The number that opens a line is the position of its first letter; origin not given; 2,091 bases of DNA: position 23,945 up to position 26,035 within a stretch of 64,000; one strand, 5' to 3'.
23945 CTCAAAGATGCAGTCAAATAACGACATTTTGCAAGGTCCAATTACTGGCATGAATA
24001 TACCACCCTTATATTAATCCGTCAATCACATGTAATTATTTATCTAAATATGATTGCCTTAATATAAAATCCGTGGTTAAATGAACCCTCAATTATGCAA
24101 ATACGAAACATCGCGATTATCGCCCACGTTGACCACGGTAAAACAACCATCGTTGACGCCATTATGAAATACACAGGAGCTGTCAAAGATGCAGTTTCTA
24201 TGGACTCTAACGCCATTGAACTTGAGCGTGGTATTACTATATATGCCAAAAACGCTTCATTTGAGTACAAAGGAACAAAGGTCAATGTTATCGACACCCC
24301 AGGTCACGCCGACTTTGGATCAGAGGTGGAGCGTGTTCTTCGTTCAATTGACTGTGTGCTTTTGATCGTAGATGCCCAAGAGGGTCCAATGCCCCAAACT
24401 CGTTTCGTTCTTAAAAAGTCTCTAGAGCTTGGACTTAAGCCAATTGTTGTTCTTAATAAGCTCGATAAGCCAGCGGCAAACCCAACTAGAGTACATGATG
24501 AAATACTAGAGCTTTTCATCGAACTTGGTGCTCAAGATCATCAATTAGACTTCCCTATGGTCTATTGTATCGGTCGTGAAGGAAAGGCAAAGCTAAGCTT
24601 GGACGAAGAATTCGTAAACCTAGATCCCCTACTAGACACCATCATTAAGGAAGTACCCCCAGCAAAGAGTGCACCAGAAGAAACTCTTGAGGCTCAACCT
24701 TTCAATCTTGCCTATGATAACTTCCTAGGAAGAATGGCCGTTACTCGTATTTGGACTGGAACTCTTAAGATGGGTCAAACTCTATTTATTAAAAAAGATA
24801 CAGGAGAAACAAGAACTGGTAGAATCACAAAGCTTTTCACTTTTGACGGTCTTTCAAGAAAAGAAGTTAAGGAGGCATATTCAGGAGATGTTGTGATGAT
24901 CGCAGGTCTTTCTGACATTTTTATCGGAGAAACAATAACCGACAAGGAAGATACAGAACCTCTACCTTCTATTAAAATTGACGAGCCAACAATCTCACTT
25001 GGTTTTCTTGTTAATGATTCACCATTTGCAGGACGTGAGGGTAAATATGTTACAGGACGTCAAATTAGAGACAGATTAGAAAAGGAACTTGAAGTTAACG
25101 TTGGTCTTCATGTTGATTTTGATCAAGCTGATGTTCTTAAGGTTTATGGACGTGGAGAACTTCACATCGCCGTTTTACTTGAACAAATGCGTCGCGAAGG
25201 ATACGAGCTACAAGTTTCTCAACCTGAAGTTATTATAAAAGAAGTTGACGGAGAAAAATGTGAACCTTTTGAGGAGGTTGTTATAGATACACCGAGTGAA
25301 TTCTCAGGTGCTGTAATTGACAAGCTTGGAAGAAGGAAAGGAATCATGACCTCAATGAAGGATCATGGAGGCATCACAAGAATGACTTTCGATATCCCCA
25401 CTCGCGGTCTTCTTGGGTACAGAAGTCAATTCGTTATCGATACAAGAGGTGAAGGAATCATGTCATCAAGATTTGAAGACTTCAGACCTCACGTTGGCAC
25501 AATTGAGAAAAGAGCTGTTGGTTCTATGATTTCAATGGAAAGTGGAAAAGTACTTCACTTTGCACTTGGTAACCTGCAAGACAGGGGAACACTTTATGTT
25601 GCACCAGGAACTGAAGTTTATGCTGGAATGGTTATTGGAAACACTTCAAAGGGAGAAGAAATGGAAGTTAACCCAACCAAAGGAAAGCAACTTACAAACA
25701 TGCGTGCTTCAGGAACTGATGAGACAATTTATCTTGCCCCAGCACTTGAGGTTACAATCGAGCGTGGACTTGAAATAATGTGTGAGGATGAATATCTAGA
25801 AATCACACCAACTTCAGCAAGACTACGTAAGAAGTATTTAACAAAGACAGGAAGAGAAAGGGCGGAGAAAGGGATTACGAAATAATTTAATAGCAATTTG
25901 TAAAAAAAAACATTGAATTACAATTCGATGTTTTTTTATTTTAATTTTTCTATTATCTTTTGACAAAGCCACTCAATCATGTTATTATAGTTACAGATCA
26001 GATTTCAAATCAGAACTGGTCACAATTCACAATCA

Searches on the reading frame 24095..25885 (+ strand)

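Call 77: search_protein_families(library=pfam, proteins=[window:24095-25885:+], max_evalue=0.00001)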
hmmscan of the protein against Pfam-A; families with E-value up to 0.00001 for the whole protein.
window:24095-25885:+ (596 aa): 7 families
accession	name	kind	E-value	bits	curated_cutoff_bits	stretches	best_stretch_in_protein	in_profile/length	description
PF00009.33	GTP_EFTU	-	5.1e-52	176.6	26.5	1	2-188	2-187/188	Elongation factor Tu GTP binding domain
PF21018.2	BipA_C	-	2e-39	134.2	23.8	1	476-583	2-109/110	TypA/BipA C-terminal domain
PF00679.30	EFG_C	-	4.8e-20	71.8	27.9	1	388-470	2-85/89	Elongation factor G C-terminus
PF03144.31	GTP_EFTU_D2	-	2e-12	47.8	30.3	1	212-282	1-73/73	Elongation factor Tu domain 2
PF22042.2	EF-G_D2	-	2.5e-10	40.8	27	1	203-283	7-83/84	Elongation factor G domain 2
PF01926.29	MMR_HSR1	-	4.7e-07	30.4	21.9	1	6-122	2-113/113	50S ribosome-binding GTPase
PF02421.24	FeoB_N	-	7.5e-06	26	27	0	7-139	4-131/156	Ferrous iron transport protein B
